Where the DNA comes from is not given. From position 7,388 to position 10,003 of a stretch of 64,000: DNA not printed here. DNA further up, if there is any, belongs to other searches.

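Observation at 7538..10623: Membrane-anchored HerA/DUF87 ATPase plus a lysine-rich ORF, encoded divergently next to a type III R-M in a low-GC island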

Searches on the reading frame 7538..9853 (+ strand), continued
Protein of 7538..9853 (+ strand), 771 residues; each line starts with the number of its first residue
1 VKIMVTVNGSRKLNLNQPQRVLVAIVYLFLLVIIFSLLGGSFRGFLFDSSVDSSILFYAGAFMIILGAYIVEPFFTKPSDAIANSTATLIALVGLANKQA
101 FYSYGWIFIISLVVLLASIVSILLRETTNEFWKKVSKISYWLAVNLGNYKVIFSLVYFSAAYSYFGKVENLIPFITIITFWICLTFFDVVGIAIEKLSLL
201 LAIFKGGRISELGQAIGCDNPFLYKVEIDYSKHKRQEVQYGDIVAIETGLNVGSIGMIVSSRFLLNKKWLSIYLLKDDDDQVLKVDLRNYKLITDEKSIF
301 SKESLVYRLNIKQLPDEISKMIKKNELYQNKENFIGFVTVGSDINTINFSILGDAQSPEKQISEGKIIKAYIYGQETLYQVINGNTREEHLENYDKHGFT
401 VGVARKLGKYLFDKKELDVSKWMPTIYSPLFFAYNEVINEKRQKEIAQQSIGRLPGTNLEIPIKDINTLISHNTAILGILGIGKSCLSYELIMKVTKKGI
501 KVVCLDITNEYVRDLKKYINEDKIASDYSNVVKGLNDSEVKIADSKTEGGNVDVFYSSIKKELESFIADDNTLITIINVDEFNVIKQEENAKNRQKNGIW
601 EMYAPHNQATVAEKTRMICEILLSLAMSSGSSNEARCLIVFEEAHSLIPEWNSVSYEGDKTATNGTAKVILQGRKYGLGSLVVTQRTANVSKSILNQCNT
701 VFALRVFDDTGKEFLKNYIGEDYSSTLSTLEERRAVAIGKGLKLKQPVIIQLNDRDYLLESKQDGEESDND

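Call 15: find_related_loci(query=A1, collection=genome_contigs, flank=10000)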
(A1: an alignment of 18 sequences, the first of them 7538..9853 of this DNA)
Query A1 (771 aa) in genome_contigs; peptide patterns used: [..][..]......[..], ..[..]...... (x = any residue, [..] = any of these).
141 stretches matched a pattern; 127 encode a relative of the query (tblastn E <= 1e-3); the best 80 are kept; 80 distinct loci.
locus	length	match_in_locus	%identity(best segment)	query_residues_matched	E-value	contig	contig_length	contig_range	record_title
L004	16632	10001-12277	58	14-759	0e+0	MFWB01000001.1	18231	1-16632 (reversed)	MAG: Candidatus Nomurabacteria bacterium RIFOXYB1_FULL_39_16 rifoxyb1_full_scaffold_1057, whole genome shotgun sequence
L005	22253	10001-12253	58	14-755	0e+0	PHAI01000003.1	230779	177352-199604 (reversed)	MAG: Candidatus Falkowbacteria bacterium HGW-Falkowbacteria-1 08E140C01_scaffold_151, whole genome shotgun sequence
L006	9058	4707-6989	57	13-759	0e+0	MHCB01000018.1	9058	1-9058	MAG: Candidatus Blackburnbacteria bacterium RIFCSPHIGHO2_12_FULL_44_25 rifcsphigho2_12_scaffold_25159, whole genome shot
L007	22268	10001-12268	57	10-755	0e+0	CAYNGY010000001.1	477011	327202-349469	MAG TPA_asm: uncultured Gammaproteobacteria bacterium isolate SRP278252_co2_132 genome assembly, contig: NODE_7_length_4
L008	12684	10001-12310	55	12-767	0e+0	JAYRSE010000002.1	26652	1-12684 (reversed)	MAG: Candidatus Paceibacterota bacterium isolate XM1_ASGE3bin.5 k141_62651, whole genome shotgun sequence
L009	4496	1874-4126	57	12-756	0e+0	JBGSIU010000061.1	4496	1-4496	MAG: Patescibacteria group bacterium isolate JTS-AC14 k141_470713, whole genome shotgun sequence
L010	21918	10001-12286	54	12-759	0e+0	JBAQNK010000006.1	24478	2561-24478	MAG: Minisyncoccia bacterium isolate MFD12002_ilm_asm_bin6 k127_46649, whole genome shotgun sequence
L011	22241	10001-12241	54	14-760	0e+0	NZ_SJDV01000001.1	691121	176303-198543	Gramella sp. KN1008 1008_scaffold1, whole genome shotgun sequence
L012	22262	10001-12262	52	12-762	0e+0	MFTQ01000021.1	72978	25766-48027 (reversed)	MAG: Candidatus Nomurabacteria bacterium RIFCSPHIGHO2_01_FULL_41_71 rifcsphigho2_01_scaffold_872, whole genome shotgun s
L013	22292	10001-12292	52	10-759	0e+0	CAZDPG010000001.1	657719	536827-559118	MAG TPA_asm: uncultured Candidatus Saccharibacteria bacterium isolate SRP062349_co2_30 genome assembly, contig: NODE_5_l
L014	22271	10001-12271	51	12-764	0e+0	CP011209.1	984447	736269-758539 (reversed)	MAG: Candidatus Wolfebacteria bacterium GW2011_GWB1_47_1 chromosome, complete genome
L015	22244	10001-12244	53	12-760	0e+0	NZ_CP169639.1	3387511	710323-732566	Flagellimonas sp. GZD32 chromosome, complete genome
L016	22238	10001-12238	49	13-755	0e+0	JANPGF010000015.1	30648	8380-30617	MAG: Candidatus Kaiserbacteria bacterium isolate VAR_69_metabat_401 VAR_69_k141_1308921, whole genome shotgun sequence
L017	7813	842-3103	49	8-759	0e+0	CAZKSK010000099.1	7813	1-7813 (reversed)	MAG TPA_asm: uncultured Bacteroides sp. isolate binchicken_co108_204 genome assembly, contig: NODE_19825_length_7813_cov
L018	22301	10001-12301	50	15-767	0e+0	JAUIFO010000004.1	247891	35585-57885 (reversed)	MAG: Bacteroidia bacterium isolate Co_bin.102 NODE_503_length_247891_cov_9.084007, whole genome shotgun sequence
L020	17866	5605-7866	46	12-762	0e+0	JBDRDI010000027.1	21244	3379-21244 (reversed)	MAG: bacterium isolate MEGAHIT-group-1.240 k141_2918164, whole genome shotgun sequence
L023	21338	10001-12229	45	11-756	0e+0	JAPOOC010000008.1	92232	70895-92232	MAG: Candidatus Kaiserbacteria bacterium isolate APA_bin_25 c_000000325927, whole genome shotgun sequence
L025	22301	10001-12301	50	10-763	0e+0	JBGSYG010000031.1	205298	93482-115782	MAG: Pyrinomonadaceae bacterium isolate JTS-RE85 k141_7918100, whole genome shotgun sequence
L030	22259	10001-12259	44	15-762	0e+0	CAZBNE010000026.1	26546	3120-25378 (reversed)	MAG TPA_asm: uncultured Pelolinea sp. isolate SRP192927_co7_489 genome assembly, contig: NODE_3073_length_26546_cov_5.17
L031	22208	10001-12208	42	15-758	0e+0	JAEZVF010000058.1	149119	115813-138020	MAG: Bacillota bacterium isolate OH_PFB_113 k127_716507, whole genome shotgun sequence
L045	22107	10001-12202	40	10-759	3e-162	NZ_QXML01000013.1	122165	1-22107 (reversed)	Algoriphagus lacus strain N3 N3_scaffold13, whole genome shotgun sequence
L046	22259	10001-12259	40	12-759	9e-161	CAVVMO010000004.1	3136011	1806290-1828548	MAG: uncultured Bacteroidales bacterium isolate MFD04716.bin.1.418 genome assembly, contig: contig_4261, whole genome sh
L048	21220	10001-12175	40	15-759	1e-159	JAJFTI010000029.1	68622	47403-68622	MAG: Eubacteriales bacterium isolate bin.182 k141_4026285, whole genome shotgun sequence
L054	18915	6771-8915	38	17-764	6e-145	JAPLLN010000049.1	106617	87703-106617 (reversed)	MAG: Candidatus Omnitrophota bacterium isolate LacPavin_0419_WC70S_MAG_47_9 LacPavin_0419_WC70S_scaffold_1245581, whole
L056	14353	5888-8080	39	12-754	2e-153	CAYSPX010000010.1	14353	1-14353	MAG TPA_asm: uncultured Candidatus Saccharibacteria bacterium isolate SRP286056_co1_32 genome assembly, contig: NODE_524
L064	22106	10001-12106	33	44-771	4e-117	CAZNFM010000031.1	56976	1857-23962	MAG TPA_asm: uncultured Planctomycetaceae bacterium isolate SRP278314_co1_347 genome assembly, contig: NODE_728_length_5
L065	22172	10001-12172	32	14-768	2e-116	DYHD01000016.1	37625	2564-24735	MAG TPA_asm: Thermodesulfovibrio yellowstonii isolate BE2012_37_10 Afr_mines_BE2012_556_length_37625_cov_3_994038, whole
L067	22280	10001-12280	48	12-758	0e+0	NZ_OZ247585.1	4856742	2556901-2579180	MAG: Reichenbachiella sp. isolate eb5c5201-2828-4ab5-bcd7-5c3e20512ac5 chromosome 1, complete sequence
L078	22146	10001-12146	44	14-759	3e-110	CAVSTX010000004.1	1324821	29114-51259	MAG: Pyrinomonadaceae bacterium isolate MFD09212.bin.1.129 genome assembly, contig: contig_7509, whole genome shotgun se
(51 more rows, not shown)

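Call 24: search_protein_families(library=pfam, proteins=[L054:2165-3808:-, L046:8111-10000:+, L023:14038-14994:+, L020:7917-8666:+, L030:6036-8000:+, L025:18200-20623:+, L067:6852-9995:+, L005:12298-13797:+, L005:7629-9962:+, L065:13051-16125:+], max_evalue=0.001)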
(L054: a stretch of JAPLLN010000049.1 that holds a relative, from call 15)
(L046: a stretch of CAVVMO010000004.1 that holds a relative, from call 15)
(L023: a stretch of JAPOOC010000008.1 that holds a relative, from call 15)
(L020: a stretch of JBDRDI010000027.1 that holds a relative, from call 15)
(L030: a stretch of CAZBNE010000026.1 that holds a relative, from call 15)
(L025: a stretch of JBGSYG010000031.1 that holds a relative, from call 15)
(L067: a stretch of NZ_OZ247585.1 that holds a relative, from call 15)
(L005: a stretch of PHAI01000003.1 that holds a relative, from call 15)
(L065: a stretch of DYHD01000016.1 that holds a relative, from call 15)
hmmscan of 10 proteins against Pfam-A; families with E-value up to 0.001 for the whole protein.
L054:2165-3808:- (547 aa): 3 families
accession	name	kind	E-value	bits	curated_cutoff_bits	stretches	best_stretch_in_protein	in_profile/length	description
PF00239.26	Resolvase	-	6.7e-41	140.2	23.3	1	14-166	2-145/145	Resolvase, N terminal domain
PF07508.19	Recombinase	-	1.5e-15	57.7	21.1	1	189-285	2-102/102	Recombinase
PF13408.12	Zn_ribbon_recom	-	7.1e-12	46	25.3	1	300-358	1-54/58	Recombinase zinc beta ribbon domain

L046:8111-10000:+ (629 aa): 1 family
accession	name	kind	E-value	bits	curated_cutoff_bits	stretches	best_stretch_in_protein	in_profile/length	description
PF01555.25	N6_N4_Mtase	-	2.2e-33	116.5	26.7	1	111-447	1-214/221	DNA methylase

L023:14038-14994:+ (318 aa): 1 family
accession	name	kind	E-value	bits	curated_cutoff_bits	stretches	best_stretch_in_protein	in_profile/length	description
PF01555.25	N6_N4_Mtase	-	3.2e-50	171.6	26.7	1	48-274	1-221/221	DNA methylase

L020:7917-8666:+ (249 aa): 1 family
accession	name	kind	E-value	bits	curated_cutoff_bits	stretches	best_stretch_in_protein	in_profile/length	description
PF12705.13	PDDEXK_1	-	7.6e-13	49.4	22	1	24-243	2-243/247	PD-(D/E)XK nuclease superfamily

L030:6036-8000:+ (654 aa): 2 families
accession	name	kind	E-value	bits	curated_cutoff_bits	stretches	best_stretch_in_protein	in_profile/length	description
PF00664.28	ABC_membrane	-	1.5e-51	176.1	28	1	81-348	5-274/274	ABC transporter transmembrane region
PF00005.33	ABC_tran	-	5.7e-30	105.1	25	1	411-559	2-137/137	ABC transporter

L025:18200-20623:+ (807 aa): 10 families
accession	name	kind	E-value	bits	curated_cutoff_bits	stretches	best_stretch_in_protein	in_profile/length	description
PF00069.31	Pkinase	-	1.6e-48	165.8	31.7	1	12-269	1-255/263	Protein kinase domain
PF07714.23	PK_Tyr_Ser-Thr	-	5.8e-36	124.5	23.1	1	14-267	3-250/258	Protein tyrosine and serine/threonine kinase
PF13414.12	TPR_11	-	3.3e-07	30.3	26.8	0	555-575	18-38/42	TPR repeat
PF13431.12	TPR_17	-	2.5e-06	27.7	24.4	0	554-577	2-25/34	Tetratricopeptide repeat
PF01636.29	APH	-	6.1e-06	26.6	23.2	0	21-128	8-110/239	Phosphotransferase enzyme family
PF14531.12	Kinase-like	-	3.1e-05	23.8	25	1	110-223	146-255/289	Kinase-like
PF00515.34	TPR_1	-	5.5e-05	23.3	27.8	0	636-663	2-29/34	Tetratricopeptide repeat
PF03109.22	ABC1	-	6.4e-05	22.7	22.9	0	60-157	123-215/244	ABC1 atypical kinase-like domain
PF14559.12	TPR_19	-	0.00013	22.7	25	1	645-709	1-66/68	Tetratricopeptide repeat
PF13432.12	TPR_16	-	0.00019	22.2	32.7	0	712-764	7-59/65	Tetratricopeptide repeat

L067:6852-9995:+ (1047 aa): 6 families
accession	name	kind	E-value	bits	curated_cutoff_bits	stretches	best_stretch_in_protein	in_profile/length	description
PF07669.17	Eco57I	-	4.6e-43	147.7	25.3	1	515-675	1-170/171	Eco57I restriction-modification methylase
PF20473.4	MmeI_Mtase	-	1.6e-15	57.4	27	1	447-613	4-164/259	MmeI, DNA-methyltransferase domain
PF02384.22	N6_Mtase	-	2.8e-15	56.9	20.4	1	465-659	49-200/311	N-6 DNA Methylase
PF12950.13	TaqI_C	-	6.3e-06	26.9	26.5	1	800-918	3-118/118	TaqI-like C-terminal specificity domain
PF20465.4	MmeI_hel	-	3.4e-05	25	27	1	255-329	4-75/75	MmeI, helicase spacer domain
PF01170.24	UPF0020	-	0.00047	20.3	22.3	0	460-532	26-94/197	RMKL-like, methyltransferase domain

L005:12298-13797:+ (499 aa): 1 family
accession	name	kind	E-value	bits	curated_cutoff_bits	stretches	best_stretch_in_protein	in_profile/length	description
PF11074.14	DUF2779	-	8.9e-38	129.8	23.3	1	301-427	2-126/126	Domain of unknown function(DUF2779)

L005:7629-9962:+ (777 aa): 3 families
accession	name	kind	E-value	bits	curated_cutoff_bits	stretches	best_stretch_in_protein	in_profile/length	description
PF04851.21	ResIII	-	1.1e-19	71.3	22.5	1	9-198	2-163/164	Type III restriction enzyme, res subunit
PF00270.35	DEAD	-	1.9e-08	34.7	26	1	13-198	2-161/167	DEAD/DEAH box helicase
PF18766.7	SWI2_SNF2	-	7.9e-08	32.7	26.7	1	14-199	1-157/221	SWI2/SNF2 ATPase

L065:13051-16125:+ (1024 aa): 1 family
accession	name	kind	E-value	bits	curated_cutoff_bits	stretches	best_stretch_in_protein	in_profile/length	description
PF06634.17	DUF1156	-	1.1e-22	80.4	24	1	14-73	2-60/73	Protein of unknown function (DUF1156)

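Call 25: search_protein_families(library=pfam, proteins=[L064:16664-19462:+, L031:9375-9962:+, L031:12297-13832:-, L056:8115-11231:+, L048:9284-9931:+, L046:12301-14949:+, L064:6460-9909:+, L078:9995-10972:+, L056:3087-4670:+, L045:16961-19576:+], max_evalue=0.001)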
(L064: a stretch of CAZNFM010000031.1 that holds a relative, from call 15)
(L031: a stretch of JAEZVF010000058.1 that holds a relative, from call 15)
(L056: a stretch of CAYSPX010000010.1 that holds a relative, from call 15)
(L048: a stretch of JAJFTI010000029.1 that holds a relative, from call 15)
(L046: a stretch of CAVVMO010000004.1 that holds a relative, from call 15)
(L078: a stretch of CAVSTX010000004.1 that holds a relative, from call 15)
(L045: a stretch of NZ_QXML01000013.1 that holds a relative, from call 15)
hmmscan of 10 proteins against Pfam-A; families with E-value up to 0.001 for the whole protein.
L064:16664-19462:+ (932 aa): 1 family
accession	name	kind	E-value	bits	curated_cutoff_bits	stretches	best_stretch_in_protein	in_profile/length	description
PF04465.17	DUF499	-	9.4e-13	47.3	23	1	173-364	73-259/1024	Protein of unknown function (DUF499)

L031:9375-9962:+ (195 aa): 3 families
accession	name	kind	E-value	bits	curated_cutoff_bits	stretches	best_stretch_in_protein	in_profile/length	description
PF01381.28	HTH_3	-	3.7e-14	52.9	23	1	21-74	1-54/55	Helix-turn-helix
PF13560.12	HTH_31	-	7.1e-10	39.5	27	1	18-71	3-57/64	Helix-turn-helix domain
PF12844.13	HTH_19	-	5.2e-07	29.9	30.2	1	18-76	1-59/64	Helix-turn-helix domain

L031:12297-13832:- (511 aa): 7 families
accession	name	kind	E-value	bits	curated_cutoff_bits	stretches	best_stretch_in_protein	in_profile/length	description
PF00117.34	GATase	-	2.9e-46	158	22.8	1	8-188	2-189/190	Glutamine amidotransferase class-I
PF00958.27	GMP_synt_C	-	8.4e-45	151.2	27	1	419-510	1-92/92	GMP synthase C terminal domain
PF07722.19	Peptidase_C26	-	2.8e-10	40.8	20.5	1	70-171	100-219/219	Peptidase C26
PF02540.23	NAD_synthase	-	5.8e-10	39.1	21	1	206-277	9-80/242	NAD synthase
PF03054.22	tRNA_Me_trans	-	9.5e-06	25.8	20.6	1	216-283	1-77/202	tRNA methyl transferase HUP domain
PF06508.19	QueC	-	0.00021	21.3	22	0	217-278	1-60/210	Queuosine biosynthesis protein QueC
PF02568.20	ThiI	-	0.00046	20.3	20.5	0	216-264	4-52/197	Thiamine biosynthesis protein (ThiI)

L056:8115-11231:+ (1038 aa): 6 families
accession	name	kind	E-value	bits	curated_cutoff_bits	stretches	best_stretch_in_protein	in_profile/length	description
PF18766.7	SWI2_SNF2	-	2.3e-69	233.9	26.7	1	271-490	2-218/221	SWI2/SNF2 ATPase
PF04313.20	HSDR_N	-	5.6e-35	121.4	25.1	1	5-212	3-196/198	Type I restriction enzyme R protein N terminus (HSDR_N)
PF11867.13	T1RH-like_C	-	4.8e-32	112.1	26.8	1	718-1011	7-304/329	Type I restriction enzyme HindI endonuclease subunit-like, C-terminal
PF04851.21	ResIII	-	1.4e-24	87.3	22.5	1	265-426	2-162/164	Type III restriction enzyme, res subunit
PF22679.2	T1R_D3-like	-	1.4e-18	68.2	27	1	599-695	74-156/158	Type I restriction enzyme subunit R domain 3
PF00270.35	DEAD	-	1.3e-05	25.4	26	0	299-426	23-160/167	DEAD/DEAH box helicase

L048:9284-9931:+ (215 aa): 1 family
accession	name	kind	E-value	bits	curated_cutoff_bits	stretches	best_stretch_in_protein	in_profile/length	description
PF06210.16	DUF1003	-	4e-35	120.5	27.4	1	109-208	1-100/103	Protein of unknown function (DUF1003)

L046:12301-14949:+ (882 aa): 4 families
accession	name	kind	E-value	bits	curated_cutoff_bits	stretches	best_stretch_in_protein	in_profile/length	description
PF19778.5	RE_endonuc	-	6.6e-34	116.4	23.4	1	776-877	2-107/108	Endonuclease domain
PF04851.21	ResIII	-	1.3e-15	58.2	22.5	1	84-246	21-162/164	Type III restriction enzyme, res subunit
PF00270.35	DEAD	-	1.3e-08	35.2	26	1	83-247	11-161/167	DEAD/DEAH box helicase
PF15977.11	HTH_46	-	0.00035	20.9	29.3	1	685-706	25-46/68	Winged helix-turn-helix DNA binding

L064:6460-9909:+ (1149 aa): 5 families
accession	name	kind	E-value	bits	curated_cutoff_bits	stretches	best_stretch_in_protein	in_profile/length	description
PF00271.37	Helicase_C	-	1.1e-24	87.2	23.5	1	480-599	2-110/110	Helicase conserved C-terminal domain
PF13020.12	NOV_C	-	8.9e-22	77.4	22.1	1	1013-1099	2-88/91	Protein NO VEIN, C-terminal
PF00176.29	SNF2-rel_dom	-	9.7e-16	58.1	24.9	1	125-297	21-195/290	SNF2-related domain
PF04851.21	ResIII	-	6.7e-12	46.1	22.5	1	103-266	3-163/164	Type III restriction enzyme, res subunit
PF00270.35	DEAD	-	2.3e-08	34.4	26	1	106-269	2-163/167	DEAD/DEAH box helicase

L078:9995-10972:+ (325 aa): 0 families

L056:3087-4670:+ (527 aa): 4 families
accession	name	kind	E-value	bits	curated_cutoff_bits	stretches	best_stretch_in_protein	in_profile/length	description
PF02384.22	N6_Mtase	-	2.3e-84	283.8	20.4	1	157-487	2-308/311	N-6 DNA Methylase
PF12161.14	HsdM_N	-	5.4e-19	69.6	24.5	1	11-142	1-129/135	HsdM N-terminal domain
PF01170.24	UPF0020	-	2.1e-06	28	22.3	1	203-292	31-133/197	RMKL-like, methyltransferase domain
PF07669.17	Eco57I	-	0.00026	21.6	25.3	0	270-383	69-167/171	Eco57I restriction-modification methylase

L045:16961-19576:+ (871 aa): 6 families
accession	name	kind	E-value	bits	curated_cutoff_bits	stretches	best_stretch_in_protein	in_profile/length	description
PF04851.21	ResIII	-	3.8e-36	124.9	22.5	1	225-407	3-164/164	Type III restriction enzyme, res subunit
PF08463.15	EcoEI_R_C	-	8.1e-22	78.5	24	1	709-866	1-163/163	EcoEI R protein C-terminal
PF18766.7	SWI2_SNF2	-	9.9e-18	65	26.7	1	229-442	1-192/221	SWI2/SNF2 ATPase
PF00270.35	DEAD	-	8.3e-11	42.3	26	1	235-408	9-162/167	DEAD/DEAH box helicase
PF04313.20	HSDR_N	-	1.3e-09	38.7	25.1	1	96-168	116-177/198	Type I restriction enzyme R protein N terminus (HSDR_N)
PF00271.37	Helicase_C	-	5.7e-08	33.4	23.5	1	495-599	12-109/110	Helicase conserved C-terminal domain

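Call 29: search_protein_families(library=pfam, alignment_id=A2, max_evalue=0.00001)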
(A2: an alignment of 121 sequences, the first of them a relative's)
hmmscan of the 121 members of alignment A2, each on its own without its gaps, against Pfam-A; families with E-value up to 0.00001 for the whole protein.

A. member 1, L001:7294-7704:+ (137 aa): 1 family
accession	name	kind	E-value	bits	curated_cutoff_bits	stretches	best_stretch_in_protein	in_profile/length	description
PF03852.21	Vsr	-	2e-20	72.9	27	1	2-72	1-69/74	DNA mismatch endonuclease Vsr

B. families by the number of members that match (of 121 scanned): 122 families (the first 25 are shown)
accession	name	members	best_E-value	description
PF04851.21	ResIII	9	1.4e-24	Type III restriction enzyme, res subunit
PF00270.35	DEAD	7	6.3e-10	DEAD/DEAH box helicase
PF02384.22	N6_Mtase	6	2.4e-67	N-6 DNA Methylase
PF07669.17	Eco57I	6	4.6e-43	Eco57I restriction-modification methylase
PF01555.25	N6_N4_Mtase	5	2.3e-62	DNA methylase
PF18766.7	SWI2_SNF2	4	2.3e-69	SWI2/SNF2 ATPase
PF01420.25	Methylase_S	4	5.5e-31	Type I restriction modification DNA specificity domain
PF12705.13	PDDEXK_1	4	1.7e-13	PD-(D/E)XK nuclease superfamily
PF11074.14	DUF2779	3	4.9e-40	Domain of unknown function(DUF2779)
PF00239.26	Resolvase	3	9.1e-33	Resolvase, N terminal domain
PF13245.12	AAA_19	3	5.5e-16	AAA domain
PF20473.4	MmeI_Mtase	3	1.6e-15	MmeI, DNA-methyltransferase domain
PF00117.34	GATase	2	4.9e-50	Glutamine amidotransferase class-I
PF04002.20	RadC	2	6.7e-46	RadC-like JAB domain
PF00958.27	GMP_synt_C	2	8.4e-45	GMP synthase C terminal domain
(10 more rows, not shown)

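Call 30: search_protein_families(library=padloc, alignment_id=A2, max_evalue=0.00001)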
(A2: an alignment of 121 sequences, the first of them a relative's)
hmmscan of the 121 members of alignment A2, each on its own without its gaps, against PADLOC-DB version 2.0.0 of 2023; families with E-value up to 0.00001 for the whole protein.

A. member 1, L001:7294-7704:+ (137 aa): 1 family
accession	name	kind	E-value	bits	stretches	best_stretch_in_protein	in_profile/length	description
PDLC03397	Vsr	-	9.9e-19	66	1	1-122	1-121/156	Type II nicking endonuclease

B. families by the number of members that match (of 121 scanned): 563 families (the first 25 are shown)
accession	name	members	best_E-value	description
PDLC04134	mad2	8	9.9e-61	mads_2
PDLC03026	MTase_I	6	2e-195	Type I methyltransferase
PDLC03021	MTase_I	6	1.4e-156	Type I methyltransferase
PDLC03348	MTase_II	6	3.4e-30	Type II methyltransferase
PDLC02527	PglX|PglXI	6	1.3e-27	PglX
PDLC03624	REase_MTase_IIG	6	3.2e-26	Type IIG restriction enzyme-methyltransferase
PDLC03267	MTase_II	6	1.2e-12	Type II methyltransferase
PDLC03634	MTase_III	5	7.5e-206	Type III methyltransferase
PDLC03025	MTase_I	5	2.5e-114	Type I methyltransferase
PDLC03644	MTase_III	5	2.8e-111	Type III methyltransferase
PDLC03371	MTase_II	5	2.1e-84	Type II methyltransferase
PDLC03636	MTase_III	5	5.6e-77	Type III methyltransferase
PDLC03299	MTase_II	5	4.5e-53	Type II methyltransferase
PDLC03635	MTase_III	5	2.1e-45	Type III methyltransferase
PDLC03354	MTase_II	5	6.3e-35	Type II methyltransferase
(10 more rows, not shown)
